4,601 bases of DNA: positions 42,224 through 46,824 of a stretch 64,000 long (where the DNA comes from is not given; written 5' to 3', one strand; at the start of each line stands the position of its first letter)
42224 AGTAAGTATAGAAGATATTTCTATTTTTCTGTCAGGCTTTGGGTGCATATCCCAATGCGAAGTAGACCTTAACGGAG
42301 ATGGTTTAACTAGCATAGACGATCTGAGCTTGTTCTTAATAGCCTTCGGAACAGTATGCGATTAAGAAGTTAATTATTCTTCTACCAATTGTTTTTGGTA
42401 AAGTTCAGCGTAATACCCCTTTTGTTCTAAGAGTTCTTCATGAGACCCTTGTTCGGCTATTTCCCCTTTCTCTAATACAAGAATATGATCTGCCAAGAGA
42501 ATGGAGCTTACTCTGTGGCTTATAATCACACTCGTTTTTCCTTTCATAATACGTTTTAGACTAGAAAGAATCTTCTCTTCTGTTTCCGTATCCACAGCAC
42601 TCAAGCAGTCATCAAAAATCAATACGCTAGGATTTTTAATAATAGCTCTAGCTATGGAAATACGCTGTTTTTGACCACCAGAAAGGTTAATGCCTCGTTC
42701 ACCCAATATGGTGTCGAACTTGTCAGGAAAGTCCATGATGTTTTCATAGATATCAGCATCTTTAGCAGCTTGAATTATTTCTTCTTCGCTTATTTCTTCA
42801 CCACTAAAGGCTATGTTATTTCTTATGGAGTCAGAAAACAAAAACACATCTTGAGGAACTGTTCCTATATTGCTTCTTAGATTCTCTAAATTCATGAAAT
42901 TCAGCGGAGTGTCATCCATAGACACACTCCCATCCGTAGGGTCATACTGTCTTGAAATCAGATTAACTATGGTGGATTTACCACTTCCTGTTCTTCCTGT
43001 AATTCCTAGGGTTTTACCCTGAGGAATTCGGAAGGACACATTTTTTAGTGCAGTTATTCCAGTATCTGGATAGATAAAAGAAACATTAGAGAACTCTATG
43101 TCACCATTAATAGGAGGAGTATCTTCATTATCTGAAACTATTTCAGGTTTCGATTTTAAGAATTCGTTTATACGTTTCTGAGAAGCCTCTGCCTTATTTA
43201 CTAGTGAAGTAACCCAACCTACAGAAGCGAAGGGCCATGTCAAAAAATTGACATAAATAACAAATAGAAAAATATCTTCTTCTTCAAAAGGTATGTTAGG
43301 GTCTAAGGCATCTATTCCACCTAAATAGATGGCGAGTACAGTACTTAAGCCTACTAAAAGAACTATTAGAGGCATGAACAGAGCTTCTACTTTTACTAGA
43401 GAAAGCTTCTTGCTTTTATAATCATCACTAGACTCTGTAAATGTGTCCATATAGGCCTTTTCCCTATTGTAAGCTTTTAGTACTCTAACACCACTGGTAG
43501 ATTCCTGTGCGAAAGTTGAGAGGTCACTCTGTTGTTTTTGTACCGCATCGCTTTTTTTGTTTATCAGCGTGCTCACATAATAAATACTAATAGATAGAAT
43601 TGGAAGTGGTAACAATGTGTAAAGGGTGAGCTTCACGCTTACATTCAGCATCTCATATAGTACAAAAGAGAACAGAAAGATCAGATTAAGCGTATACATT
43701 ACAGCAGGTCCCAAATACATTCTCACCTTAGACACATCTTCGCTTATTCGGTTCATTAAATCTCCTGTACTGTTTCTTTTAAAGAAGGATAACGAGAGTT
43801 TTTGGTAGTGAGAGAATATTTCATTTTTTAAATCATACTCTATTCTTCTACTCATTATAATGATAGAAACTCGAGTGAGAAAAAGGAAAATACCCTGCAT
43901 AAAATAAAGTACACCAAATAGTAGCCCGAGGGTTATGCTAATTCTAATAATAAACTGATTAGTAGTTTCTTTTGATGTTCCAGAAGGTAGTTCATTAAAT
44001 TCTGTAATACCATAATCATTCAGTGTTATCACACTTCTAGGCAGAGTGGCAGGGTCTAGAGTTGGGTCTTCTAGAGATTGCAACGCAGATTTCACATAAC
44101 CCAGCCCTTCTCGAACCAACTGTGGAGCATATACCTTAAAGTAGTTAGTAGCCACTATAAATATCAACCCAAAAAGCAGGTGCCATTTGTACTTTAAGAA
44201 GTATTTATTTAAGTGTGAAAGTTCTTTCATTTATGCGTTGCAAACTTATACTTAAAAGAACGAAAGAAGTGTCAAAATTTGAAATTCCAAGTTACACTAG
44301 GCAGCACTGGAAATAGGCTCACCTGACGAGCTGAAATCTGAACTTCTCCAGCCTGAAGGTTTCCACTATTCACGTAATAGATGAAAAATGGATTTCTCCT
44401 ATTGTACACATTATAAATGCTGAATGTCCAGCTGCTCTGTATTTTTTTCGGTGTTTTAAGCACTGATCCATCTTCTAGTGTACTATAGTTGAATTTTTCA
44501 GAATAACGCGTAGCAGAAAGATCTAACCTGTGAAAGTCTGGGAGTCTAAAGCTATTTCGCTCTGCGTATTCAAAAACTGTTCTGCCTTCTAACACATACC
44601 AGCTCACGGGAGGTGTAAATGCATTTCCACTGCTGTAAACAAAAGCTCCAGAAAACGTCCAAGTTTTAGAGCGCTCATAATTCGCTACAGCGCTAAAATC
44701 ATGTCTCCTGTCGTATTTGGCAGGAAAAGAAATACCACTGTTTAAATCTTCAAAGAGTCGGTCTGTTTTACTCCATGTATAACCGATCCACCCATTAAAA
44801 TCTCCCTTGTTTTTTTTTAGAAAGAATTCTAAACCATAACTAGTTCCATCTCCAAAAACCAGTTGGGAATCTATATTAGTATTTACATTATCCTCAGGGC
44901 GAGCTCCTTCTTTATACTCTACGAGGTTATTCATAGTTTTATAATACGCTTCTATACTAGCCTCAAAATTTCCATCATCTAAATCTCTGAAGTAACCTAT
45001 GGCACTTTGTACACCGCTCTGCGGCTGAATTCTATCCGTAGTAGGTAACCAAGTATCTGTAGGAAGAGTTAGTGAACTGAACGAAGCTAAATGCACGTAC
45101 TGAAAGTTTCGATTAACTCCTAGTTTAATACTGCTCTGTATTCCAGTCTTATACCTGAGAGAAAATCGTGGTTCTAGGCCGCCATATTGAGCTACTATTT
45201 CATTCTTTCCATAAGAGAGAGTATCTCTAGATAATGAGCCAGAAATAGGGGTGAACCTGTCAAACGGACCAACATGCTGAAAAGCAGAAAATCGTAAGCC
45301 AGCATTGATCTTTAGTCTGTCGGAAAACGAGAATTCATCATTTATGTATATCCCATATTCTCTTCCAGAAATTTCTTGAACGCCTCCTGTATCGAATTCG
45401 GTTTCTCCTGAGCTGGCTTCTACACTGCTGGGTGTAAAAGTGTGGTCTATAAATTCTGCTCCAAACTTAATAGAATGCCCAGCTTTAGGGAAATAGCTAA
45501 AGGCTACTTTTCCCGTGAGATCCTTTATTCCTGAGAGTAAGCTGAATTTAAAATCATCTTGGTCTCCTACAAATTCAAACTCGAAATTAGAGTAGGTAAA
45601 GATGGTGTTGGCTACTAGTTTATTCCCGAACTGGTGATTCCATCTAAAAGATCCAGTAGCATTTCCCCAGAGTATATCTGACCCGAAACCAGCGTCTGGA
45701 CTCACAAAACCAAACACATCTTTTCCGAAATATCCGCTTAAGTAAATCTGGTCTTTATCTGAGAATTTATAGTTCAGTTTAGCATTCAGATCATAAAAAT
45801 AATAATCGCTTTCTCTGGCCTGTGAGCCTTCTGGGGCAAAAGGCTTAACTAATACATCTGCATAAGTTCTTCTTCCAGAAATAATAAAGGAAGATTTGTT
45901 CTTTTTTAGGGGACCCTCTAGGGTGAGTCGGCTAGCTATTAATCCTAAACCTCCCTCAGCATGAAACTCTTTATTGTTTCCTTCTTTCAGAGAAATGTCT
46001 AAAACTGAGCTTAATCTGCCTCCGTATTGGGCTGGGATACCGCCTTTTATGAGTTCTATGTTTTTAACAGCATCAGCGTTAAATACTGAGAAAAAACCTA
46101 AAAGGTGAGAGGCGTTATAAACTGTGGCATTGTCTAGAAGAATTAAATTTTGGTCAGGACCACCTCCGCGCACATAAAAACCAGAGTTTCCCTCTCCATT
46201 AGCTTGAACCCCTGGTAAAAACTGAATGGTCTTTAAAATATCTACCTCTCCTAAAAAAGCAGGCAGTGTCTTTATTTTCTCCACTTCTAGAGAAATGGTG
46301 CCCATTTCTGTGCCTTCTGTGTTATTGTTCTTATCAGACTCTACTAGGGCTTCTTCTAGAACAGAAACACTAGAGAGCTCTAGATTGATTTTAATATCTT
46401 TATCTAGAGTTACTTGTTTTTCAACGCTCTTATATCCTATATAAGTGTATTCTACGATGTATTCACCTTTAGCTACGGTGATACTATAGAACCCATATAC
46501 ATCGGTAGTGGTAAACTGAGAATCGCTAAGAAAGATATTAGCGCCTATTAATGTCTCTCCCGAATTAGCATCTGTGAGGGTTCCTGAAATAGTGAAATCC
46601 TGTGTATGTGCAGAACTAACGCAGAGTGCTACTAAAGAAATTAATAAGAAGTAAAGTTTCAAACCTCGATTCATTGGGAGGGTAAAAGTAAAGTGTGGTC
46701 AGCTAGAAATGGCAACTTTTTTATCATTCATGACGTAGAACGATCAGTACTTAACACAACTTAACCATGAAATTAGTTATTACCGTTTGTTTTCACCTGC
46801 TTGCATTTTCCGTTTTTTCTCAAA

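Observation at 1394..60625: Hugely over-represented DNA word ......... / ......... (half of palindrome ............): 26 loci in 64 kb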

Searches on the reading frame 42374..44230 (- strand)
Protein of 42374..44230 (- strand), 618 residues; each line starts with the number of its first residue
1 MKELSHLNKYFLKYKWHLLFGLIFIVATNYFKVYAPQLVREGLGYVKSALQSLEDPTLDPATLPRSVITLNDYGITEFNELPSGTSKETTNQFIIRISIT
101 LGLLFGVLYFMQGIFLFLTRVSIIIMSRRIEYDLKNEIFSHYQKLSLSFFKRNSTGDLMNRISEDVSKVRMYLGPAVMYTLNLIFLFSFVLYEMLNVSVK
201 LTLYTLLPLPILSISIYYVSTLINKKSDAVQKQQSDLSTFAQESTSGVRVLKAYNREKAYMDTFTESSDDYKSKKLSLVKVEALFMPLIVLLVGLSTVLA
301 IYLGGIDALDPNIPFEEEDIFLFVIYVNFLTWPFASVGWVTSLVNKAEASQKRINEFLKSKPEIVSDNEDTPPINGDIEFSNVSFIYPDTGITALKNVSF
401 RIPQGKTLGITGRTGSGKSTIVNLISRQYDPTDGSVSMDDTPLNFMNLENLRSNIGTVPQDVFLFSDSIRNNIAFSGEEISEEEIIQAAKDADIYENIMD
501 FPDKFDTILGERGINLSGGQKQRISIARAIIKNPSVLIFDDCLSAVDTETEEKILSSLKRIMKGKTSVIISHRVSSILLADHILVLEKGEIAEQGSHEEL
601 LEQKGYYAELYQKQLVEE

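Call 5: search_protein_families(library=ncbifam, proteins=[window:42374-44230:-])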
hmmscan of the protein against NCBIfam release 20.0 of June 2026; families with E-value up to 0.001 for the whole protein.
window:42374-44230:- (618 aa): 188 families (the best 25 are shown)
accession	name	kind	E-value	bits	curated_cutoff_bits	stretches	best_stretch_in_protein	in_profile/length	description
NF008055.0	PRK10789.1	equivalog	1.6e-115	386.8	845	1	91-617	54-574/590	SmdA family multidrug ABC transporter permease/ATP-binding protein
TIGR02203.1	MsbA_lipidA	equivalog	3.7e-114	382.3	602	1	100-615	56-570/572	lipid A export permease/ATP-binding protein MsbA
TIGR02204.1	MsbA_rel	hypoth_equivalog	3.6e-111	372.6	780.4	1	110-614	69-575/576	ABC transporter, permease/ATP-binding protein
NF045513.1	HepA_fam_ABC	equivalog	5e-107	358.8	725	1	20-614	32-609/610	heterocyst formation ABC transporter subunit HepA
NF008381.0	PRK11176.1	equivalog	1.5e-106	357.1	867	1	99-615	65-580/582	lipid A ABC transporter ATP-binding protein/permease MsbA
NF052233.1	CphA_assoc_ABC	equivalog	3.8e-105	352.9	880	1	124-615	255-744/766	cyanophycin metabolism-associated ABC transporter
TIGR01846.1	type_I_sec_HlyB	subfamily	3.7e-101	339.5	725.55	1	117-614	197-692/694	type I secretion system permease/ATPase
TIGR00958.1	3a01208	subfamily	1.4e-97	327.7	874.6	1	107-610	209-710/711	antigen peptide transporter 2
NF010178.0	PRK13657.1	equivalog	1.3e-87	294.7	733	1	126-615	79-571/588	glucan ABC transporter ATP-binding protein/ permease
TIGR03796.1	NHLM_micro_ABC1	equivalog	3.1e-87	293.4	853.3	1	106-610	201-708/710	NHLP family bacteriocin export ABC transporter peptidase/permease/ATPase subunit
TIGR03375.1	type_I_sec_LssB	subfamily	1.5e-85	287.9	693.1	1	111-603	200-691/696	type I secretion system permease/ATPase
NF000474.1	tet_ABC_46_A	exception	3.3e-85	286.7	1250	1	122-615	78-569/574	tetracycline efflux ABC transporter Tet(46) subunit A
TIGR03797.1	NHLM_micro_ABC2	equivalog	1.7e-84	284.7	709.4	1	101-615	178-686/686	NHLP bacteriocin export ABC transporter permease/ATPase subunit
TIGR01193.1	bacteriocin_ABC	subfamily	7e-80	269.4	523.85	1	99-612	198-707/708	peptide cleavage/export ABC transporter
NF008364.0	PRK11160.1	equivalog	3.8e-79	266.8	630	1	132-613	93-574/575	heme ABC transporter ATP-binding protein/permease CydC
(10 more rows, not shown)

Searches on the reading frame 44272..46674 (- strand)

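Call 5: search_protein_families(library=ncbifam, proteins=[window:44272-46674:-])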
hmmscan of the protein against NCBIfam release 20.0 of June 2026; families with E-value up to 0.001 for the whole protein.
window:44272-46674:- (800 aa): 4 families
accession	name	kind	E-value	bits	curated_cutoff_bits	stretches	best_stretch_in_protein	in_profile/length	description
TIGR04056.1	OMP_RagA_SusC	subfamily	3.7e-15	55.3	368.25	1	27-218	1-191/981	SusC/RagA family TonB-linked outer membrane protein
NF052345.1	S_layer_anammox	exception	8.4e-06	23.4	1400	1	28-132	1314-1421/1596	Kustd1514 family S-layer glycoprotein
TIGR01786.1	TonB-hemlactrns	subfamily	4.5e-05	22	323.75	1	397-508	346-446/719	TonB-dependent hemoglobin/transferrin/lactoferrin family receptor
NF010048.1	PRK13524.1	subfamily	0.00025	19.7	493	0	123-233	54-179/744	FepA family TonB-dependent siderophore receptor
